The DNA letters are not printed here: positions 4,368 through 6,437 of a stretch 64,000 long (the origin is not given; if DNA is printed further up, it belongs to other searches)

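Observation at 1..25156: About 25 kb single-strand, translationally coupled glycan-assembly super-operon with no recognisable Wzx/Wzy/ABC export component, headed by a surface protein and a HerA/VirD4-like ATPase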

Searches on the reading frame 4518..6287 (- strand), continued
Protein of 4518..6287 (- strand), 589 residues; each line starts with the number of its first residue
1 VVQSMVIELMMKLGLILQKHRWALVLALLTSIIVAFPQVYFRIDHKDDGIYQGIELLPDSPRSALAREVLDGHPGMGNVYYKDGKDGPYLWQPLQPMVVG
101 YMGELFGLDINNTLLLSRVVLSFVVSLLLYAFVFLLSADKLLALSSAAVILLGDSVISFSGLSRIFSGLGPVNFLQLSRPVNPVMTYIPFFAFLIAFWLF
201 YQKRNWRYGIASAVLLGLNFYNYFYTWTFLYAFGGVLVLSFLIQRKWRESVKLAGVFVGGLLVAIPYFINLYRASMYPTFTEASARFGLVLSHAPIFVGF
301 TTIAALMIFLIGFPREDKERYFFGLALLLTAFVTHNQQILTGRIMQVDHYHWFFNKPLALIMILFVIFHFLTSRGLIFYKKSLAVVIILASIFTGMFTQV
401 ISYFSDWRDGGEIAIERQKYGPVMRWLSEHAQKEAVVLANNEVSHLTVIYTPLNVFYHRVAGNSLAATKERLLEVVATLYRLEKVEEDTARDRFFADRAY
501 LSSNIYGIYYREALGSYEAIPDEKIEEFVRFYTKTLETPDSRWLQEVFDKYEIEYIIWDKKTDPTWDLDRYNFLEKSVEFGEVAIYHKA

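Call 38: find_related_loci(query=A1, collection=genome_contigs, flank=10000)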
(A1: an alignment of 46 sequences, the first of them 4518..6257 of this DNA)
Query A1 (579 aa) in genome_contigs; peptide patterns used: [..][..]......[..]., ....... (x = any residue, [..] = any of these).
599 stretches matched a pattern (row limit reached: there are more); 40 encode a relative of the query (tblastn E <= 1e-3); 39 distinct loci.
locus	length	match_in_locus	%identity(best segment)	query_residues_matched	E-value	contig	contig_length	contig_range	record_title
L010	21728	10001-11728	62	1-576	0e+0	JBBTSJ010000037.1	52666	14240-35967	MAG: Patescibacteria group bacterium isolate H43-bin029_1 H43_bin029_1_000000000037, whole genome shotgun sequence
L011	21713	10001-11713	66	7-577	0e+0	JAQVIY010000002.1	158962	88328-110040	MAG: Candidatus Paceibacterota bacterium isolate STE_50 NODE_110_length_158962_cov_11.880782_Sandtown_E, whole genome sh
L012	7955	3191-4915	61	2-576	0e+0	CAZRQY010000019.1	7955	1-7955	MAG TPA_asm: uncultured Candidatus Saccharibacteria bacterium isolate SRP104257_co1_406 genome assembly, contig: NODE_81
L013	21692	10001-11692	63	6-569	0e+0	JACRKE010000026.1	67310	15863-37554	MAG: Candidatus Vogelbacteria bacterium isolate NC_groundwater_1847_Pr3_B-0.1um_44_19 SR-2_scaffold_141_2378119, whole g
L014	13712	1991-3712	64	1-576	0e+0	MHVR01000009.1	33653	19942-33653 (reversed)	MAG: Candidatus Zambryskibacteria bacterium RIFCSPHIGHO2_02_FULL_43_14 rifcsphigho2_02_scaffold_1580, whole genome shotg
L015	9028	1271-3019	60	2-576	0e+0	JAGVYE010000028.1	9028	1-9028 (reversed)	Candidatus Woesearchaeota archaeon isolate RIFCSPHIGHO2_02_FULL_38_13 rifcsphigho2_02_scaffold_17425, whole genome shotg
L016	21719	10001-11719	62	1-576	0e+0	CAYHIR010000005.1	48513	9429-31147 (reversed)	MAG TPA_asm: uncultured Candidatus Saccharibacteria bacterium isolate ERP119705_co13_437 genome assembly, contig: NODE_8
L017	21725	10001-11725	61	2-576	0e+0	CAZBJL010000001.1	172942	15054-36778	MAG TPA_asm: uncultured Candidatus Saccharibacteria bacterium isolate SRP278252_co2_184 genome assembly, contig: NODE_95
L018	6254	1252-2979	60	1-578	0e+0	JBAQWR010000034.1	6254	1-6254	MAG: Minisyncoccia bacterium isolate MFD03282_ilm_asm_bin15 k127_4279, whole genome shotgun sequence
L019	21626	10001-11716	62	7-577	0e+0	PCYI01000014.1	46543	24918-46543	MAG: Candidatus Vogelbacteria bacterium CG10_big_fil_rev_8_21_14_0_10_51_16 CG10_8_21_14_0.10_scaffold_1206_c, whole gen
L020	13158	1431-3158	59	1-576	0e+0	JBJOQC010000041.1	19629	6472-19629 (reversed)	MAG: Candidatus Parcubacteria bacterium isolate whiteclaycreek2_2019_sw_WHONDRS-S19S_0038_B_bin.23 scaffold_1912211, who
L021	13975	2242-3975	61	2-576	0e+0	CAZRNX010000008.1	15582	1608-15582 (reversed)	MAG TPA_asm: uncultured Candidatus Saccharibacteria bacterium isolate SRP124282_co8_23 genome assembly, contig: NODE_527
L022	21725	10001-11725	61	6-578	0e+0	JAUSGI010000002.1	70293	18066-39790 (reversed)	MAG: bacterium isolate E14_metabat.bin.111 E14_k141_21506, whole genome shotgun sequence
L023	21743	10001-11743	57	1-576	0e+0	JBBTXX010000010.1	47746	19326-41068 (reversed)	MAG: Patescibacteria group bacterium isolate H51-bin051 H51_bin051_000000000010, whole genome shotgun sequence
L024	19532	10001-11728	57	2-576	0e+0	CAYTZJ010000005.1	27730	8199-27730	MAG TPA_asm: uncultured Candidatus Saccharibacteria bacterium isolate SRP278252_co2_242 genome assembly, contig: NODE_33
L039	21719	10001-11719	64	6-577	0e+0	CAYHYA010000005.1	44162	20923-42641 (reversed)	MAG TPA_asm: uncultured Candidatus Saccharibacteria bacterium isolate ERP119705_co17_149 genome assembly, contig: NODE_7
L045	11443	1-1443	30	35-499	4e-48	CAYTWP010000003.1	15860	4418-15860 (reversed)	MAG TPA_asm: uncultured Candidatus Saccharibacteria bacterium isolate SRP193066_co1_70 genome assembly, contig: NODE_348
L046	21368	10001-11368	30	8-461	4e-45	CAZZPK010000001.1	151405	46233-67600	MAG TPA_asm: uncultured Candidatus Saccharibacteria bacterium isolate SRP170004_co1_601 genome assembly, contig: NODE_95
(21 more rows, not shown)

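Call 44: search_protein_families(library=pfam, proteins=[L008:11737-13800:+, L013:18624-20747:+, L045:7359-9551:+, L046:17376-19592:+, L020:11743-13158:+, L021:12198-13973:+, L022:7685-9364:+, L039:5408-7117:+, L046:7559-9973:+, L046:892-2538:+], max_evalue=0.01)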
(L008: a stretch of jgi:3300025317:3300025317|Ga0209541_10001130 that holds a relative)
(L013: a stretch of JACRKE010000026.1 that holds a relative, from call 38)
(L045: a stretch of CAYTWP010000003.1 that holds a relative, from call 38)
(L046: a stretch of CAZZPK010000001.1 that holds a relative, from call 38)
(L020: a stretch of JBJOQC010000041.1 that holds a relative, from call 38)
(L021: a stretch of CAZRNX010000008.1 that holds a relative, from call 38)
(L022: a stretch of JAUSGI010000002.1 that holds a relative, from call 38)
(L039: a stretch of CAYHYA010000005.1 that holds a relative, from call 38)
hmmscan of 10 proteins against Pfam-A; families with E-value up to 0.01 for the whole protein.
L008:11737-13800:+ (687 aa): 0 families

L013:18624-20747:+ (707 aa): 1 family
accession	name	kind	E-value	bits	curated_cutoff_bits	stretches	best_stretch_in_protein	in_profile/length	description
PF19589.4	DUF6095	-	0.0089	16.6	23.8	1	302-343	16-57/73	Family of unknown function (DUF6095)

L045:7359-9551:+ (730 aa): 16 families
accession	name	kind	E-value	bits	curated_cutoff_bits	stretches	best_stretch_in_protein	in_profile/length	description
PF04932.20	Wzy_C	-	6.2e-24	84.9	31.7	1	203-357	2-149/149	O-Antigen ligase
PF14559.12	TPR_19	-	5.3e-13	49.5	25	1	591-635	4-48/68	Tetratricopeptide repeat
PF07719.23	TPR_2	-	2.6e-11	43.2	27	1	580-611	3-34/34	Tetratricopeptide repeat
PF13428.12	TPR_14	-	2.6e-09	37.3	23.5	0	582-619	5-42/44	Tetratricopeptide repeat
PF13181.12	TPR_8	-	3.3e-09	36.6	25.7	0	546-576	3-33/34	Tetratricopeptide repeat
PF13424.12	TPR_12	-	7.4e-09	36.1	30.1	0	659-707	26-75/77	Tetratricopeptide repeat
PF13431.12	TPR_17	-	2e-08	34.3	24.4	1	601-632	2-33/34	Tetratricopeptide repeat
PF13432.12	TPR_16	-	1.5e-07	32.2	32.7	1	585-634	4-53/65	Tetratricopeptide repeat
PF00515.34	TPR_1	-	9.5e-06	25.7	27.8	0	558-576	15-33/34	Tetratricopeptide repeat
PF23914.1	TPR_CcmH_CycH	-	1.4e-05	25.5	42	1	537-633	43-142/158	Cytochrome c-type biogenesis protein H TPR domain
PF14561.12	TPR_20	-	3.5e-05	24.5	25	0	663-707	8-52/90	Tetratricopeptide repeat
PF25062.1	ARM_TT21_N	-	4.1e-05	23.9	40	0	532-605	84-163/222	Tetratricopeptide repeat protein 21 N-terminal ARM repeat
PF12895.13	ANAPC3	-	0.00028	21.5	27.2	0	561-635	6-79/82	Anaphase-promoting complex, cyclosome, subunit 3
PF25063.1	ARM_TT21_C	-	0.0014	18.9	35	0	534-616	119-202/209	Tetratricopeptide repeat protein 21 C-terminal ARM domain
PF13176.12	TPR_7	-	0.0035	17.8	27.9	0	682-706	4-28/36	Tetratricopeptide repeat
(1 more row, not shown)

L046:17376-19592:+ (738 aa): 17 families
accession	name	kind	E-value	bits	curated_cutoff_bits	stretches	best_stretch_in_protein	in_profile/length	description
PF04932.20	Wzy_C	-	6.8e-22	78.3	31.7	1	212-366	2-149/149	O-Antigen ligase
PF14559.12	TPR_19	-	6.2e-13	49.3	25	1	597-645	2-50/68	Tetratricopeptide repeat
PF13432.12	TPR_16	-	2.1e-12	47.7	32.7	1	591-643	2-54/65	Tetratricopeptide repeat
PF13428.12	TPR_14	-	4.3e-10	39.7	23.5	0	589-627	4-42/44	Tetratricopeptide repeat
PF13424.12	TPR_12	-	3.5e-07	30.7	30.1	1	552-615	3-74/77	Tetratricopeptide repeat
PF07719.23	TPR_2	-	5.7e-07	29.6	27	1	588-618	3-33/34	Tetratricopeptide repeat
PF14561.12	TPR_20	-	2.2e-05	25.1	25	0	671-720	8-58/90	Tetratricopeptide repeat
PF25062.1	ARM_TT21_N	-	3.8e-05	24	40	0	548-612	95-162/222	Tetratricopeptide repeat protein 21 N-terminal ARM repeat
PF13181.12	TPR_8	-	4e-05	23.9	25.7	0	588-618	3-33/34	Tetratricopeptide repeat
PF13431.12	TPR_17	-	0.00026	21.4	24.4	0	609-641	2-34/34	Tetratricopeptide repeat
PF25063.1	ARM_TT21_C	-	0.00059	20.2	35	0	530-646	55-155/209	Tetratricopeptide repeat protein 21 C-terminal ARM domain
PF13176.12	TPR_7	-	0.00074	19.9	27.9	0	589-615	2-28/36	Tetratricopeptide repeat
PF23914.1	TPR_CcmH_CycH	-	0.002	18.4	42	1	546-644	44-145/158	Cytochrome c-type biogenesis protein H TPR domain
PF12895.13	ANAPC3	-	0.0023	18.6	27.2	0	574-644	11-80/82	Anaphase-promoting complex, cyclosome, subunit 3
PF20308.4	TPR-S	-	0.0038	18.2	27.6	0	666-717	1-52/102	Tetratricopeptide Repeats-Sensor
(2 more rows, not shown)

L020:11743-13158:+ (472 aa): 1 family
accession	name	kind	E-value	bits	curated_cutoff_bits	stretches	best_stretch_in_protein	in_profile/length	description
PF04932.20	Wzy_C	-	7.8e-20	71.6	31.7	1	211-367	2-149/149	O-Antigen ligase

L021:12198-13973:+ (592 aa): 1 family
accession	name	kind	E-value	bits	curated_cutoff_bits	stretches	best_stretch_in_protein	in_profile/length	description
PF04932.20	Wzy_C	-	2.1e-21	76.7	31.7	1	219-377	2-149/149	O-Antigen ligase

L022:7685-9364:+ (559 aa): 8 families
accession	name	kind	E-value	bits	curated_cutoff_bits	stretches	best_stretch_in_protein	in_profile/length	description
PF03706.18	LPG_synthase_TM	-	2.2e-34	119.8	33.4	1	10-299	5-299/302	Lysylphosphatidylglycerol synthase TM region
PF13489.12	Methyltransf_23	-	5.8e-14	52.6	27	1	342-487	8-163/164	Methyltransferase domain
PF08242.18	Methyltransf_12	-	3e-09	37.9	30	1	357-445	1-98/98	Methyltransferase domain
PF08241.18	Methyltransf_11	-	2.8e-06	28.3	21.2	1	357-447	1-95/95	Methyltransferase domain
PF13847.12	Methyltransf_31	-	8e-06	26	27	1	355-451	6-113/145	Methyltransferase domain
PF02353.26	CMAS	-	6.3e-05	22.9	27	1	355-447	65-164/273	Mycolic acid cyclopropane synthetase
PF13649.12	Methyltransf_25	-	0.00027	22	27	1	357-443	2-97/97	Methyltransferase domain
PF05175.20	MTS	-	0.0054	16.8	23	0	352-449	31-140/170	Methyltransferase small domain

L039:5408-7117:+ (569 aa): 9 families
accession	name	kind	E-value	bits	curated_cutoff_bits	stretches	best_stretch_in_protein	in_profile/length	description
PF03706.18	LPG_synthase_TM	-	3.6e-32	112.5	33.4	1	20-312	6-300/302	Lysylphosphatidylglycerol synthase TM region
PF13489.12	Methyltransf_23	-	2.8e-11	43.9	27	1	362-492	20-156/164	Methyltransferase domain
PF08242.18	Methyltransf_12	-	1.9e-09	38.6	30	1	369-457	1-98/98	Methyltransferase domain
PF08241.18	Methyltransf_11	-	1.4e-07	32.5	21.2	1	369-459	1-95/95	Methyltransferase domain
PF13847.12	Methyltransf_31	-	9e-07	29.1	27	1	365-462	4-112/145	Methyltransferase domain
PF13649.12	Methyltransf_25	-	6.9e-06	27.1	27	1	369-455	2-97/97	Methyltransferase domain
PF02353.26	CMAS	-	0.00027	20.8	27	1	364-459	61-164/273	Mycolic acid cyclopropane synthetase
PF05219.18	DREV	-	0.0024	17.5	26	1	364-464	94-193/265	DREV methyltransferase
PF05401.17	NodS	-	0.0062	16.8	24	0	366-504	45-181/201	Nodulation protein S (NodS)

L046:7559-9973:+ (804 aa): 0 families

L046:892-2538:+ (548 aa): 0 families

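Call 55: search_protein_families(library=pfam, proteins=[L006:8425-9990:+], max_evalue=0.01)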
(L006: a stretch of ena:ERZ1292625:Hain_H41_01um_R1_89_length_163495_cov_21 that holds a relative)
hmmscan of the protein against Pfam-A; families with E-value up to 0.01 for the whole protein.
L006:8425-9990:+ (521 aa): 0 families

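Call 69: search_protein_representatives(alignment_id=A1)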
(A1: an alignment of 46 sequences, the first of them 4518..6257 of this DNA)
Query: 46 sequences, 581 profile positions. Proteins with E-value up to 0.001 (for the whole library): 1891; up to 1e-10: 1313; up to 1e-30: 539. The best 150 are listed.
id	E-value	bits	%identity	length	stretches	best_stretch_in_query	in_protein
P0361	2.0e-267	905.0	-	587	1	1-580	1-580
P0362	2.0e-175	601.2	-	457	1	112-533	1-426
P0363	2.0e-173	594.6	-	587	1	1-578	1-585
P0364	2.8e-162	557.8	-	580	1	1-579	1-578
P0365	9.6e-152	523.0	-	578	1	3-579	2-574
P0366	6.7e-147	507.0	-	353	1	230-579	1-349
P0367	3.2e-124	432.2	-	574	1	3-579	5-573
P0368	4.0e-121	421.9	-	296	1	93-385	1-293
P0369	1.2e-115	403.8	-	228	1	1-228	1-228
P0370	1.2e-106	374.2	-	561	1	17-579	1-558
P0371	1.7e-106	373.6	-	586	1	4-579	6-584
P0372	1.9e-102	360.2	-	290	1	302-579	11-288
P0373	3.7e-99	349.4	-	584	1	5-578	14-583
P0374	5.9e-97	342.1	-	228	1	354-579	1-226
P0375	6.7e-95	335.3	-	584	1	2-579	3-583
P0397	7.6e-82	292.2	-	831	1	10-533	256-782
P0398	3.0e-80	286.9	-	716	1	8-579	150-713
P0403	1.1e-77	278.4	-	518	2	3-456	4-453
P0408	8.0e-76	272.3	-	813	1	5-578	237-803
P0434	2.1e-70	254.5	-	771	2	5-456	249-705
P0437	1.2e-69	251.9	-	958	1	4-579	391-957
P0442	8.0e-69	249.2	-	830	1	3-577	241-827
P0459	1.7e-65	238.3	-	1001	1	12-551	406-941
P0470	2.3e-64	234.5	-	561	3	7-367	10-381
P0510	9.5e-59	216.0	-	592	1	4-548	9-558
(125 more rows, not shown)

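Call 70: search_protein_families(library=pfam, proteins=[P0397, P0437, P0459, P0398, P0408, P0434, P0442, P0403, P0470, P0510], max_evalue=0.01)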
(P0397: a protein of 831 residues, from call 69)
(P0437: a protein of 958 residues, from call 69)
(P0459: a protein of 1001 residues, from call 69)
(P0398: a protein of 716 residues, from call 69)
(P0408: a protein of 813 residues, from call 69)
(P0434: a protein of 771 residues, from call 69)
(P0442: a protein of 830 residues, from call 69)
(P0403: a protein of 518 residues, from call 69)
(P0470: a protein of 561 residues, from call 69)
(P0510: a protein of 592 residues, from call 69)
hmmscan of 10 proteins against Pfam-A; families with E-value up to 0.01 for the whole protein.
P0397 (831 aa): 1 family
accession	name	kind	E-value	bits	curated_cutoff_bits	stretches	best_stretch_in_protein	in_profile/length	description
PF00535.33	Glycos_transf_2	-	0.00029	21.3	23.3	1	7-94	1-86/168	Glycosyl transferase family 2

P0437 (958 aa): 4 families
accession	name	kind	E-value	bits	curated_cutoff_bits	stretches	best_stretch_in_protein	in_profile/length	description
PF00534.26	Glycos_transf_1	-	2.7e-17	63.3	26.4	1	198-359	3-167/172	Glycosyl transferases group 1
PF13692.12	Glyco_trans_1_4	-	7.5e-14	52.6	27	1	211-346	2-139/142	Glycosyl transferases group 1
PF13579.12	Glyco_trans_4_4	-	2.6e-10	41.3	29.7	1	16-179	2-152/158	Glycosyl transferase 4-like domain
PF13439.12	Glyco_transf_4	-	7.5e-08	33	28.5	1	16-180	3-160/170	Glycosyltransferase Family 4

P0459 (1001 aa): 0 families

P0398 (716 aa): 1 family
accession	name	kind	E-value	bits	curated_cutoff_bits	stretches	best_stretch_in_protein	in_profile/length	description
PF04138.20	GtrA_DPMS_TM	-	1.5e-09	38.5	26.1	1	26-141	1-116/117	GtrA/DPMS, transmembrane domain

P0408 (813 aa): 3 families
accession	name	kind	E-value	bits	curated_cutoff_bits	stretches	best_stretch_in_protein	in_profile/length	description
PF00535.33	Glycos_transf_2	-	8.7e-24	84.8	23.3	1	6-139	2-137/168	Glycosyl transferase family 2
PF14258.12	DUF4350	-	0.0015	19.2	30.4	1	42-124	2-81/181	Domain of unknown function (DUF4350)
PF13704.12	Glyco_tranf_2_4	-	0.0016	19.3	27.5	1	37-93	21-81/98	Glycosyl transferase family 2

P0434 (771 aa): 4 families
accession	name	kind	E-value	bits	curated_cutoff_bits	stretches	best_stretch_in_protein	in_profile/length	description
PF00535.33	Glycos_transf_2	-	6.6e-29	101.4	23.3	1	8-177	1-168/168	Glycosyl transferase family 2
PF10111.15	Glyco_tranf_2_2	-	4.5e-11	43.2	27.3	1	8-140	1-136/276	Glycosyltransferase like family 2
PF13641.12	Glyco_tranf_2_3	-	4.8e-09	37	27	1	6-113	2-111/230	Glycosyltransferase like family 2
PF13704.12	Glyco_tranf_2_4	-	0.0026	18.6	27.5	1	24-106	7-89/98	Glycosyl transferase family 2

P0442 (830 aa): 3 families
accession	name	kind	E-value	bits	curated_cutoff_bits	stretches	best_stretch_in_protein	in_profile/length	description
PF00535.33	Glycos_transf_2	-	1.4e-27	97.2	23.3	1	8-138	1-128/168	Glycosyl transferase family 2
PF13641.12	Glyco_tranf_2_3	-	5.9e-08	33.4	27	1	7-205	3-206/230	Glycosyltransferase like family 2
PF10111.15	Glyco_tranf_2_2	-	2.1e-05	24.6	27.3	1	8-112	1-103/276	Glycosyltransferase like family 2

P0403 (518 aa): 0 families

P0470 (561 aa): 0 families

P0510 (592 aa): 0 families
